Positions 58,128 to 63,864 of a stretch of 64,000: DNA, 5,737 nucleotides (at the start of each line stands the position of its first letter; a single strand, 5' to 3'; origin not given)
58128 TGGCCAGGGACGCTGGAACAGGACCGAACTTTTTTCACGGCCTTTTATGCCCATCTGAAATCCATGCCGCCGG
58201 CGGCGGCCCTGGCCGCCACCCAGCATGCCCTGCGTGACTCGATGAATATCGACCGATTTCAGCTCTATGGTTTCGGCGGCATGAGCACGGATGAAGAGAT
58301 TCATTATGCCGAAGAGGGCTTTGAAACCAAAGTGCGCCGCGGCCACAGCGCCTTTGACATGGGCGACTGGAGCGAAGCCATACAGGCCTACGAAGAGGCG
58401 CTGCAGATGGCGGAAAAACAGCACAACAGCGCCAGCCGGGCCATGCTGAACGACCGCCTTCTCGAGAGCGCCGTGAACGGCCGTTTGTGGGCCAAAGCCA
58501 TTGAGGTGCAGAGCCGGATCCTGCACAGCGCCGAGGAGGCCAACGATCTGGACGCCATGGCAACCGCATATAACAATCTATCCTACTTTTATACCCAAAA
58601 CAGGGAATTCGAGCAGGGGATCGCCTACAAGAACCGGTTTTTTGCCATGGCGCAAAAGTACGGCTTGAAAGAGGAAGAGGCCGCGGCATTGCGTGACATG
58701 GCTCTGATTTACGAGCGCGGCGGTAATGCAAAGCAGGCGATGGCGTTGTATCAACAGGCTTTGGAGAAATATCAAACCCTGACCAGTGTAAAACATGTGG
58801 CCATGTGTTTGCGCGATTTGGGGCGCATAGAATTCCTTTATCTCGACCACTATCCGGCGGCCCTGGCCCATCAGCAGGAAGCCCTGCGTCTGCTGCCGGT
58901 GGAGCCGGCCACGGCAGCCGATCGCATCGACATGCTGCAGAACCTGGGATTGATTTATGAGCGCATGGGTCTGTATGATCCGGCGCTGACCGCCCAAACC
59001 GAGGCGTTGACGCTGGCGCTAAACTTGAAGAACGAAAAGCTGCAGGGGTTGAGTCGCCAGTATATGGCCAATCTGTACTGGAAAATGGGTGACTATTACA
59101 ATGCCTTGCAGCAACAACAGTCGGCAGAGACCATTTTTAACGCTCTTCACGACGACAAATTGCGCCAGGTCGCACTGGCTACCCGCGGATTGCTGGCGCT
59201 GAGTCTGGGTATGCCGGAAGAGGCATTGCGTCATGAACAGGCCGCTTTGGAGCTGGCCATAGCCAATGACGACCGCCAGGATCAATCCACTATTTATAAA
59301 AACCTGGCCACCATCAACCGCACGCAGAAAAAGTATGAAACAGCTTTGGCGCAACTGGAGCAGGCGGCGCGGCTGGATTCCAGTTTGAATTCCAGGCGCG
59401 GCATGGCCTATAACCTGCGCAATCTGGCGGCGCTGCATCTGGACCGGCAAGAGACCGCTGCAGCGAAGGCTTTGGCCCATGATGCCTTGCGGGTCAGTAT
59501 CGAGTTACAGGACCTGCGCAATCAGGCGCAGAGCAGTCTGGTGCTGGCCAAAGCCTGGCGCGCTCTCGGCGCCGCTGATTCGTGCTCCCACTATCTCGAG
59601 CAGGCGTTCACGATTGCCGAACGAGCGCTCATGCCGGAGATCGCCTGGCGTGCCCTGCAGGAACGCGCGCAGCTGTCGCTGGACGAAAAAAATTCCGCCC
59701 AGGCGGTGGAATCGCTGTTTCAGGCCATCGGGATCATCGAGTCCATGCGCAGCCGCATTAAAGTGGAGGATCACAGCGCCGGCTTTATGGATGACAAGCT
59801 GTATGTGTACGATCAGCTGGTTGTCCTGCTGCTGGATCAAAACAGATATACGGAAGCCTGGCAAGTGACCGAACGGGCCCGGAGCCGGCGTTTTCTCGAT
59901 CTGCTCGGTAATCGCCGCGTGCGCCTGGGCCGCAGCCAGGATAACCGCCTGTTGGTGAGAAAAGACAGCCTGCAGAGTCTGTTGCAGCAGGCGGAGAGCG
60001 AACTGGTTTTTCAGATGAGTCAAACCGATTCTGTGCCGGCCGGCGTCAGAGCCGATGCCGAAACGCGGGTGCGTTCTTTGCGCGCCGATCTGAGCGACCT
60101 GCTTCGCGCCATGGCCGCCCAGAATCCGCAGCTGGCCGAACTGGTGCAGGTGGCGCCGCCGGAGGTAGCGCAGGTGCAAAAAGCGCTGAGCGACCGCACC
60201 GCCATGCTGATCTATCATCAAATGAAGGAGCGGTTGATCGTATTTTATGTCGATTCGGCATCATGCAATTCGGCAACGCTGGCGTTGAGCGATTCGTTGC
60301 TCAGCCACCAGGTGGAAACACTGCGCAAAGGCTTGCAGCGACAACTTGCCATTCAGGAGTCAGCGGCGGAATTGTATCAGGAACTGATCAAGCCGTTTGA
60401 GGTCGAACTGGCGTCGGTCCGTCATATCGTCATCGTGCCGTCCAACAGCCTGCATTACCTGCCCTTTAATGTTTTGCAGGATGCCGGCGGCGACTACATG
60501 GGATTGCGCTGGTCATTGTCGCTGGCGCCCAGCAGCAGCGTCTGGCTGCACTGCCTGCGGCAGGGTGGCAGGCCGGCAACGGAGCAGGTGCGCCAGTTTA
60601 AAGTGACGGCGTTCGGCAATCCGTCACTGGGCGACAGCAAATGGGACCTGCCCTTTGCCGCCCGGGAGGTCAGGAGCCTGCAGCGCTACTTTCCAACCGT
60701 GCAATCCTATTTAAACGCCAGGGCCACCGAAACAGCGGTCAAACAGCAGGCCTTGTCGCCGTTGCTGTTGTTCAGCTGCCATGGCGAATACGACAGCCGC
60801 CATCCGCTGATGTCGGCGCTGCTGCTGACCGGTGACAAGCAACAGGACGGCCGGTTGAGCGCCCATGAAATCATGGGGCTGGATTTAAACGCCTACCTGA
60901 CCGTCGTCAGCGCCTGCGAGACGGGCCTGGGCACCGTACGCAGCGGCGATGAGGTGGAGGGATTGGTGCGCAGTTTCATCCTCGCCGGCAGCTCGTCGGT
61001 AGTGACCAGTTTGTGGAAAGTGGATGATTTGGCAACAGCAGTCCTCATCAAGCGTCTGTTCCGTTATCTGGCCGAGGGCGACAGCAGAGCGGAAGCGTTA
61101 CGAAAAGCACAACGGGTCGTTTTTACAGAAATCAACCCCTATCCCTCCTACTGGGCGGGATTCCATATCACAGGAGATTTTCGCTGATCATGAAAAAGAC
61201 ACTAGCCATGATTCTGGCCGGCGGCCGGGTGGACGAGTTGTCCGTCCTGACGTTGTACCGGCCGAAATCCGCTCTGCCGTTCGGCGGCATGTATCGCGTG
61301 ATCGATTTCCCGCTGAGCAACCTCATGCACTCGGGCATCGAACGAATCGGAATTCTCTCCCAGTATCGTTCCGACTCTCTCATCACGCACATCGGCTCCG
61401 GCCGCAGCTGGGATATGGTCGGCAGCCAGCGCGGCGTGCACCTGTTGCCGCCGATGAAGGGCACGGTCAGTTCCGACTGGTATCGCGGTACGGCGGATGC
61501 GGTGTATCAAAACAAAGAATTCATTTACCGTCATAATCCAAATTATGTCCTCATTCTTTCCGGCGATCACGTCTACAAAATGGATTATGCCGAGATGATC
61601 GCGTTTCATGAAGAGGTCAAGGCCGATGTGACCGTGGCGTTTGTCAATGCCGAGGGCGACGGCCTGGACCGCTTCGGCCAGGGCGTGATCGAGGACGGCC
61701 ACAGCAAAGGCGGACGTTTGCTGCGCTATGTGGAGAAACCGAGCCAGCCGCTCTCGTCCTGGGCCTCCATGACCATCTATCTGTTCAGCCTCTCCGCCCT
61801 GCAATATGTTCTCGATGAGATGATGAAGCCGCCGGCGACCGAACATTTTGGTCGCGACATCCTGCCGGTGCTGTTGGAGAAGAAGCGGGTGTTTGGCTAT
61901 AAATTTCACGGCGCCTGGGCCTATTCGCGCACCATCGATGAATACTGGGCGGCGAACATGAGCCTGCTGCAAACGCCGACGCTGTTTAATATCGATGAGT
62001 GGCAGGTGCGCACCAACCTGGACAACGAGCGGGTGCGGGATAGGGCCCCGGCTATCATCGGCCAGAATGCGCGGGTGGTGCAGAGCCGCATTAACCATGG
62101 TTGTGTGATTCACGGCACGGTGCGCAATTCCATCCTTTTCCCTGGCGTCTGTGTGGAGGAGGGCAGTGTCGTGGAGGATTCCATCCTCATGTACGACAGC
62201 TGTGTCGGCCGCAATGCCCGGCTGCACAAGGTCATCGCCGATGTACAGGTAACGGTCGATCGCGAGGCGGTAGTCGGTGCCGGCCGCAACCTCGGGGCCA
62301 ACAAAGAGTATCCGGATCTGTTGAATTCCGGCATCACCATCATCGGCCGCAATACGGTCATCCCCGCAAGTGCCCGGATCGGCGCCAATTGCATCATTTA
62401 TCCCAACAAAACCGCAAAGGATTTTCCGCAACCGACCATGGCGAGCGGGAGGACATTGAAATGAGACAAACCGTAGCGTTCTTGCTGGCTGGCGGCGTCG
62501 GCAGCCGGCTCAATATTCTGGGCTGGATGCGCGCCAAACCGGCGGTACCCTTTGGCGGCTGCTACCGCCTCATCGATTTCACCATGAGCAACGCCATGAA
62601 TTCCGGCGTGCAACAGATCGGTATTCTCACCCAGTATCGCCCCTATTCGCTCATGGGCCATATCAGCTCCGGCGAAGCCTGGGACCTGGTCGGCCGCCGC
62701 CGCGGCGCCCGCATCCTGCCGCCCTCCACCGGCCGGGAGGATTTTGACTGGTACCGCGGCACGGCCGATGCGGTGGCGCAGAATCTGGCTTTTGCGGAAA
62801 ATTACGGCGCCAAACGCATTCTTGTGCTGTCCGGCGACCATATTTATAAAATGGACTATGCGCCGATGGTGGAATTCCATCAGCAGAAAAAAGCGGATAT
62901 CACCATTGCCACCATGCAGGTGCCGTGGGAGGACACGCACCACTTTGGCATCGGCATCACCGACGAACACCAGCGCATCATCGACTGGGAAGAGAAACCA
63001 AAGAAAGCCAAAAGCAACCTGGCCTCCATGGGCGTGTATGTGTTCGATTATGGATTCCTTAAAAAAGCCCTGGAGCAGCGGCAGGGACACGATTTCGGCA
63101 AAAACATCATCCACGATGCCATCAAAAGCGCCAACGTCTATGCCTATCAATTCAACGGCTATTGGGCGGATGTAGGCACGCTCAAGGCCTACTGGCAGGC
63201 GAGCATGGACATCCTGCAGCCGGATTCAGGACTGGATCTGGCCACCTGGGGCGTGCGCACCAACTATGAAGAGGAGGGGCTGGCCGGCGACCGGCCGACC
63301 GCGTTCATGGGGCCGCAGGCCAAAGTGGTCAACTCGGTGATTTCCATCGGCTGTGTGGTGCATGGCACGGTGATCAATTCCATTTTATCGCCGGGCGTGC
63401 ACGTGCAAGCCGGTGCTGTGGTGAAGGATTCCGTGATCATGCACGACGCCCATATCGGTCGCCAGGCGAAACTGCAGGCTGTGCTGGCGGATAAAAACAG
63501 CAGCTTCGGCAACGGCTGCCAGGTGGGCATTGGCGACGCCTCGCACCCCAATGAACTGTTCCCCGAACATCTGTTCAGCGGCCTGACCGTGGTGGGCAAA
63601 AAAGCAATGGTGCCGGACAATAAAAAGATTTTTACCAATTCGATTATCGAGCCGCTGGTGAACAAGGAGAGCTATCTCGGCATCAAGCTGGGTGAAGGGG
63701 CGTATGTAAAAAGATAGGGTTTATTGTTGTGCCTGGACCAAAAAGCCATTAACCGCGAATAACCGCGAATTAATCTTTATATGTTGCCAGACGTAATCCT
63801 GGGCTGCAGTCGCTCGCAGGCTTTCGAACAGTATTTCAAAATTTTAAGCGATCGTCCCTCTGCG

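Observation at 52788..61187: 2799-aa secreted TolB-propeller / TPR / pseudo-CHAT / TPR / CHAT fusion protein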

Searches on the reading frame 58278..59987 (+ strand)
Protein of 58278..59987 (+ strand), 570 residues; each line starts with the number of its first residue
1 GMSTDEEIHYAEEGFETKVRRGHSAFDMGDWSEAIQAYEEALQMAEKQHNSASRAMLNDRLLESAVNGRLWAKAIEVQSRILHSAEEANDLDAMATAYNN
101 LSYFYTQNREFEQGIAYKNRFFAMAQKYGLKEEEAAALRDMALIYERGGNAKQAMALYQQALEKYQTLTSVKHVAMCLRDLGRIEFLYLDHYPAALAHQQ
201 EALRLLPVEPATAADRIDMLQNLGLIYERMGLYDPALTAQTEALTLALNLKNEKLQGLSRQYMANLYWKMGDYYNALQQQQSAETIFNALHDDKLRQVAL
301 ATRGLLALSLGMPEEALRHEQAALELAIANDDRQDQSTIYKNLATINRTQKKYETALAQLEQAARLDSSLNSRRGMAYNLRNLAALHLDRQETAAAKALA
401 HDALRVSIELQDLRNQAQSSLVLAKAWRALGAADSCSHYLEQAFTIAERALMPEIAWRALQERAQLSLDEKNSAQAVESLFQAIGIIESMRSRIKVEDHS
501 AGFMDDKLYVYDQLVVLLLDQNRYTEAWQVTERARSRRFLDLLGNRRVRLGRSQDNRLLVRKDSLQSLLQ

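Call 7: search_protein_families(library=pfam, proteins=[window:58278-59987:+], max_evalue=1)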
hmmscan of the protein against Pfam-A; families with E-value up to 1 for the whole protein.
window:58278-59987:+ (570 aa): 17 families
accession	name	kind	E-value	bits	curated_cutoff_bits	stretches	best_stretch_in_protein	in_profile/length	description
PF13424.12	TPR_12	-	3.5e-32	110.9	30.1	6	94-166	2-76/77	Tetratricopeptide repeat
PF00515.34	TPR_1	-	9.8e-18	63.6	27.8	4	20-46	6-32/34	Tetratricopeptide repeat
PF07719.23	TPR_2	-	1e-16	60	27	4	19-46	5-32/34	Tetratricopeptide repeat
PF13374.12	TPR_10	-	3.5e-16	59.1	27.5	4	135-168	2-35/42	Tetratricopeptide repeat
PF13181.12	TPR_8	-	1.9e-15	56.1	25.7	2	218-247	2-31/34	Tetratricopeptide repeat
PF13414.12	TPR_11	-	2.9e-06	27.3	26.8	2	22-43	1-22/42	TPR repeat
PF13428.12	TPR_14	-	1e-05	26.2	23.5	2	136-166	2-32/44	Tetratricopeptide repeat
PF17874.7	TPR_MalT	-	6.2e-05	22.9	45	1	276-490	17-229/336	MalT-like TPR region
PF10602.15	RPN7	-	0.00015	22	29.6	1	127-191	28-89/174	26S proteasome subunit RPN7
PF13176.12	TPR_7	-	0.00015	22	27.9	2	28-46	12-30/36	Tetratricopeptide repeat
PF13174.12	TPR_6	-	0.0021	19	26.3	1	137-165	2-30/33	Tetratricopeptide repeat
PF13371.12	TPR_9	-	0.0026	18.2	35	1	105-172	5-66/73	Tetratricopeptide repeat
PF12862.13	ANAPC5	-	0.005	17.3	23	0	27-52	50-75/91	Anaphase-promoting complex subunit 5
PF13432.12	TPR_16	-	0.0078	17.1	32.7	2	20-55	2-33/65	Tetratricopeptide repeat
PF12895.13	ANAPC3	-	0.015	16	27.2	1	117-184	5-72/82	Anaphase-promoting complex, cyclosome, subunit 3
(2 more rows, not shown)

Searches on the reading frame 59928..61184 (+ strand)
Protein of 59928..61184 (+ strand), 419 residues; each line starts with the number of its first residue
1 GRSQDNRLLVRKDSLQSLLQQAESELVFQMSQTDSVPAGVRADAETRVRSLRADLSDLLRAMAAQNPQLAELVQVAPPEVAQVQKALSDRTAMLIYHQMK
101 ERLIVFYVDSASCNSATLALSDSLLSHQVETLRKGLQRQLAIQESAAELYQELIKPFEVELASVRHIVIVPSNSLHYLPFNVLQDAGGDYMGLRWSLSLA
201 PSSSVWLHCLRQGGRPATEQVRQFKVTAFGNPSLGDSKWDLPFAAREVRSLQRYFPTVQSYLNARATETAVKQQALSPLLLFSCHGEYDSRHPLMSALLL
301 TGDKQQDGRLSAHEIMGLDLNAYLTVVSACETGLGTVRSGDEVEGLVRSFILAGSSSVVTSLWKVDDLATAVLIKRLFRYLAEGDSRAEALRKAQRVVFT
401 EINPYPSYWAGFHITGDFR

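Call 7: search_protein_families(library=pfam, proteins=[window:59928-61184:+], max_evalue=1)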
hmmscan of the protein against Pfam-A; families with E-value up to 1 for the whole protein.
window:59928-61184:+ (419 aa): 5 families
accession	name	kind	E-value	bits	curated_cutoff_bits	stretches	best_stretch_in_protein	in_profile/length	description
PF12770.12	CHAT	-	2.1e-60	205.1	24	1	143-417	1-289/289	CHAT domain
PF03568.22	Peptidase_C50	-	3e-06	27.1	27.8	2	47-183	111-232/395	Peptidase family C50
PF23195.1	UBQLN1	-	0.095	12.9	27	1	56-83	18-44/70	Ubiquilin-1-like domain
PF09280.16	XPC-binding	-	0.33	11.1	26.4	1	55-76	24-45/57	XPC-binding domain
PF16716.10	BST2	-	0.42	11.7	27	0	98-153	28-82/91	Bone marrow stromal antigen 2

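Call 23: search_solved_structures(query=window:59928-61184:+, max_evalue=1, show_alignments=2)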
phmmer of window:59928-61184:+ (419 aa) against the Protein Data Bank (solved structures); distinct sequences matched with E-value up to 1: 10.
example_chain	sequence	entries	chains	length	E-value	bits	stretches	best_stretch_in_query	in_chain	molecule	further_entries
7zoq_A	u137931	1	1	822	0.01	18.3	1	250-378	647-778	TPR-CHAT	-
8d9f_A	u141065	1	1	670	0.02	17.3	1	278-375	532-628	CHAT domain protein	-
8d9g_A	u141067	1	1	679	0.02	17.3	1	278-375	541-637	CHAT domain protein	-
7x8a_D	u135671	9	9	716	0.022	17.1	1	278-375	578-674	CHAT domain protein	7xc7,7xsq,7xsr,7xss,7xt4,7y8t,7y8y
7y83_D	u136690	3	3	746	0.023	17.1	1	278-375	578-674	CHAT domain protein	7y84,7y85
7y9x_B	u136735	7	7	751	0.14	14.5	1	270-382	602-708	CHAT domain-containing protein | Csx29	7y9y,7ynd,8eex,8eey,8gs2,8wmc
8d9h_E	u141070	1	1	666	0.15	14.4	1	278-375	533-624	CHAT domain protein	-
7jg5_d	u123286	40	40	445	0.19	14.1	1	23-93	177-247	ATP synthase subunit b-delta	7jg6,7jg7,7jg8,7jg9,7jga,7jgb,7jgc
4wzx_A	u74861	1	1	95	0.36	13.2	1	55-109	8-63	Serine/threonine-protein kinase ULK3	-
8k9o_A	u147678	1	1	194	0.85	11.9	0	38-100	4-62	histidine kinase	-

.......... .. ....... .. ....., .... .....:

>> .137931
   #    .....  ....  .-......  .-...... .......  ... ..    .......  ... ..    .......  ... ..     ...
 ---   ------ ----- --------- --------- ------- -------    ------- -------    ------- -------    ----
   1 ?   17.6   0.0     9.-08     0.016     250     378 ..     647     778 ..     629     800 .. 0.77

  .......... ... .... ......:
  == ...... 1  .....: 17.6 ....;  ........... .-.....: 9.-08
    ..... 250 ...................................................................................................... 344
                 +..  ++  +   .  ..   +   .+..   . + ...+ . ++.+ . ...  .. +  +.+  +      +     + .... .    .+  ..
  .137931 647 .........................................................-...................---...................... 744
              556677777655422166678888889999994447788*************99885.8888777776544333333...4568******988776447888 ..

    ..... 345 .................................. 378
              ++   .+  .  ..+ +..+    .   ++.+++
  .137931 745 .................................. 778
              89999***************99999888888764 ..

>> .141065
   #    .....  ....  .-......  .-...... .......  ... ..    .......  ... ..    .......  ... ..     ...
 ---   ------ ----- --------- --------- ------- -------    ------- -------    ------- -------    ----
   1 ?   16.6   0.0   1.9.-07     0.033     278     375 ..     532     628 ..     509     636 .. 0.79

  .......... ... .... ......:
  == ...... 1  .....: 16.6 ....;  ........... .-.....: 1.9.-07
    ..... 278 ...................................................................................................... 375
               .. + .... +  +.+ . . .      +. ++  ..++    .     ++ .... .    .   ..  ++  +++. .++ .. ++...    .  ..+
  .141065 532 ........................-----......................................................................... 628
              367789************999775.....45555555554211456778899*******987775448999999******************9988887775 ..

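Call 45: predict_structure(alignment_id=A2)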
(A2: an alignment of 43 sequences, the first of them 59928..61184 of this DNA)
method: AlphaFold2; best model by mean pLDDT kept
length: 419 residues; sequences in the alignment: 43
mean_pLDDT: 88.8   pTM: 0.82
mean pLDDT of the five models: 88.8, 88.6, 87.7, 86.8, 86.6
residues with pLDDT >= 90: 269; 70-90: 112; 50-70: 35; < 50: 3
segments of 3 or more residues with pLDDT < 50: none
pLDDT, mean of each block of 10 residues (from residue 1): 66 82 78 74 87 82 72 74 95 96 97 97 95 93 98 97 97 92 97 96 91 72 96 91 92 97 97 92 88 84 95 86 89 55 76 93 88 97 96 98 96 94
secondary structure, 60 per line:
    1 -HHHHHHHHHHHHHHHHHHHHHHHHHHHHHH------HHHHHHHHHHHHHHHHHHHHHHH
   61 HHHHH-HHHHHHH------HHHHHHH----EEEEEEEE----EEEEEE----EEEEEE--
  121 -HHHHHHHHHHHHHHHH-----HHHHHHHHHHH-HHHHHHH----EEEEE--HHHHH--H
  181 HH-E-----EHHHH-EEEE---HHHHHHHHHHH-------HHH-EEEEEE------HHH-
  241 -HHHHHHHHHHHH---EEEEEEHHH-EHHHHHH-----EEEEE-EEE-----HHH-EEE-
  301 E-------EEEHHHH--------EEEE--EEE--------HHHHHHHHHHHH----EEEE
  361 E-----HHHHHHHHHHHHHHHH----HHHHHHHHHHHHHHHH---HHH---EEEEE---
elements in order: H2-31 H38-65 H67-73 H80-86 E91-98 E103-108 E113-118 H122-137 H143-153 H155-161 E166-170 H173-177 H191-194 E196-199 H203-213 E225-230 H242-253 E257-262 H268-273 E279-283 E285-287 E297-299 E309-311 H312-315 E324-327 E330-332 H341-352 E357-361 H367-382 H387-402 E412-416

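Call 48: fold_search(model_id=the predicted structure, library=pdb)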
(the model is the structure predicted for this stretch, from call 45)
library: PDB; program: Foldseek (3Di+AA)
matches with E <= 10: 1411; with E <= 0.001: 44
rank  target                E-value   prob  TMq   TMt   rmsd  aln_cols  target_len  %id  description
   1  8d9f_A                3.6e-15  1.00  0.59  0.39  12.9       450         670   14  gRAMP-TPR-CHAT (Craspase) (released 2023-06-14)
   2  7y8t_B                1.2e-14  1.00  0.58  0.38  10.8       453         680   16  Structure of Cas7-11-crRNA in complex with TPR-CHAT (released 2023-06-28)
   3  8d9g_A                1.5e-14  1.00  0.56  0.36  13.1       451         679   16  gRAMP-TPR-CHAT Non match PFS target RNA(Craspase) (released 2023-06-14)
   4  7y84_C                4.1e-14  1.00  0.56  0.38   5.0       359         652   17  CryoEM structure of type III-E CRISPR Craspase gRAMP-crRNA in complex with TPR-CHAT protease (released 2022-12-14)
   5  7zoq_A                4.4e-14  1.00  0.56  0.31  13.4       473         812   15  Cryo-EM structure of a CRISPR effector in complex with a caspase regulator (released 2022-11-30)
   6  8eex_B                1.1e-13  1.00  0.58  0.36   7.0       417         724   16  Cas7-11 in complex with Csx29 (released 2022-11-16)
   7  7y9x_B                1.5e-13  1.00  0.57  0.35   9.4       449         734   16  Structure of the Cas7-11-Csx29-guide RNA complex (released 2022-11-09)
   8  7y83_D                1.7e-13  1.00  0.55  0.37  10.1       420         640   14  CryoEM structure of type III-E CRISPR Craspase gRAMP-crRNA in complex with TPR-CHAT protease bound to non-self RNA tar (released 2022-12-14)
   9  8eey_B                2.4e-13  1.00  0.56  0.34   9.9       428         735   17  Cas7-11 in complex with DR-mismatched target RNA, Csx29 and Csx30 (released 2022-11-16)
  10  7xsq_B                5.1e-13  1.00  0.58  0.38  11.7       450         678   15  Structure of the Craspase (released 2022-11-09)
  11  7xsr_C                6.4e-13  1.00  0.58  0.38  11.3       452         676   15  Structure of Craspase-target RNA (released 2022-11-09)
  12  7xc7_D                9.5e-13  1.00  0.56  0.38  12.2       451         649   14  Cryo-EM structure of a bacterial protein complex (released 2022-11-16)
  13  7y85_D                1.0e-12  1.00  0.56  0.37   4.8       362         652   17  CryoEM structure of type III-E CRISPR Craspase gRAMP-crRNA in complex with TPR-CHAT protease bound to self RNA target (released 2022-12-14)
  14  7x8a_D                1.3e-12  1.00  0.58  0.38  12.1       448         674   14  Cryo-EM structure of a bacterial protein complex (released 2022-11-16)
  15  8d9h_E                1.4e-12  1.00  0.55  0.37   9.7       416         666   16  gRAMP-TPR-CHAT match PFS target RNA(Craspase) (released 2023-06-14)
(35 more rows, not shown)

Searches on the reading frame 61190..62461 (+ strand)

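Call 6: search_protein_families(library=pfam, proteins=[window:61190-62461:+], max_evalue=0.01)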
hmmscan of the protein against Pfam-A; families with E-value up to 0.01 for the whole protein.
window:61190-62461:+ (424 aa): 6 families
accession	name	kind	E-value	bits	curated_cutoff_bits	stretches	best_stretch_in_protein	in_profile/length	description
PF00483.29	NTP_transferase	-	1.1e-43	150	21.2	1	6-261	2-244/245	Nucleotidyl transferase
PF24894.1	Hexapep_GlmU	-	1.6e-16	60.7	23.3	1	292-385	12-104/104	GlmU-like, C-terminal hexapeptide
PF25084.1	LbH_EIF2B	-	3.6e-07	30.6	54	1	289-360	29-103/105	EIF2B subunit epsilon LbH domain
PF25247.1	LbH_GLGC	-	6.3e-05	23.4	27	0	292-334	9-52/135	GLGC left-handed parallel beta-helix domain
PF00132.30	Hexapep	-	0.0029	17.7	27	1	383-406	8-31/36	Bacterial transferase hexapeptide (six repeats)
PF25087.1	GMPPB_C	-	0.0043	17.2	39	0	298-355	10-64/110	GMPPB C-terminal domain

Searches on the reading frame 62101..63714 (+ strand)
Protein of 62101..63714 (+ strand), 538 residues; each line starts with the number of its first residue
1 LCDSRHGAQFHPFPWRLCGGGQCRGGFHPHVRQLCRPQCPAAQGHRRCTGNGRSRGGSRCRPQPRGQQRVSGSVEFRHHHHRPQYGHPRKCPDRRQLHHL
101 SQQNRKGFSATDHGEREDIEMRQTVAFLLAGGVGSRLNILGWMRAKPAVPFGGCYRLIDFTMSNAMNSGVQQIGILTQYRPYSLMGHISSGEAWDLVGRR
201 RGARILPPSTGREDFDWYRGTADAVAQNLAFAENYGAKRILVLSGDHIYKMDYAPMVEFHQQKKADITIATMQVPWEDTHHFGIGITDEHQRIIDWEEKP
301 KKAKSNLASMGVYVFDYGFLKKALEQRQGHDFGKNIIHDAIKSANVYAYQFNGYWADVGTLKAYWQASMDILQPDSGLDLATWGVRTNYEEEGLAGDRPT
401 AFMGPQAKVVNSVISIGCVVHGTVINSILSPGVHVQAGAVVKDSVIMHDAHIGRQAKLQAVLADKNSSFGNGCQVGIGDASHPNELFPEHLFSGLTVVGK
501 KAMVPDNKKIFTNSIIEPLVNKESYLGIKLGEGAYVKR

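Call 6: search_protein_families(library=pfam, proteins=[window:62101-63714:+], max_evalue=0.01)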
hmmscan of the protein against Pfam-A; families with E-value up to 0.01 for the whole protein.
window:62101-63714:+ (538 aa): 6 families
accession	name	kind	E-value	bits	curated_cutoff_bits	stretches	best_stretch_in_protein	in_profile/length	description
PF00483.29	NTP_transferase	-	3.8e-58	197.4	21.2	1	126-373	2-244/245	Nucleotidyl transferase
PF24894.1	Hexapep_GlmU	-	1.2e-16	61.2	23.3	1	406-481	13-89/104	GlmU-like, C-terminal hexapeptide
PF25247.1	LbH_GLGC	-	4.4e-07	30.3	27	0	451-507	75-133/135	GLGC left-handed parallel beta-helix domain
PF25084.1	LbH_EIF2B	-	0.00018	21.9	54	1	403-460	30-89/105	EIF2B subunit epsilon LbH domain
PF12804.13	NTP_transf_3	-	0.00019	22.1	27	1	127-273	2-124/160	MobA-like NTP transferase domain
PF07959.18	Fucose_pyrophosphorylase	-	0.0046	16.4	34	0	421-456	284-319/418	Fucose pyrophosphorylase domain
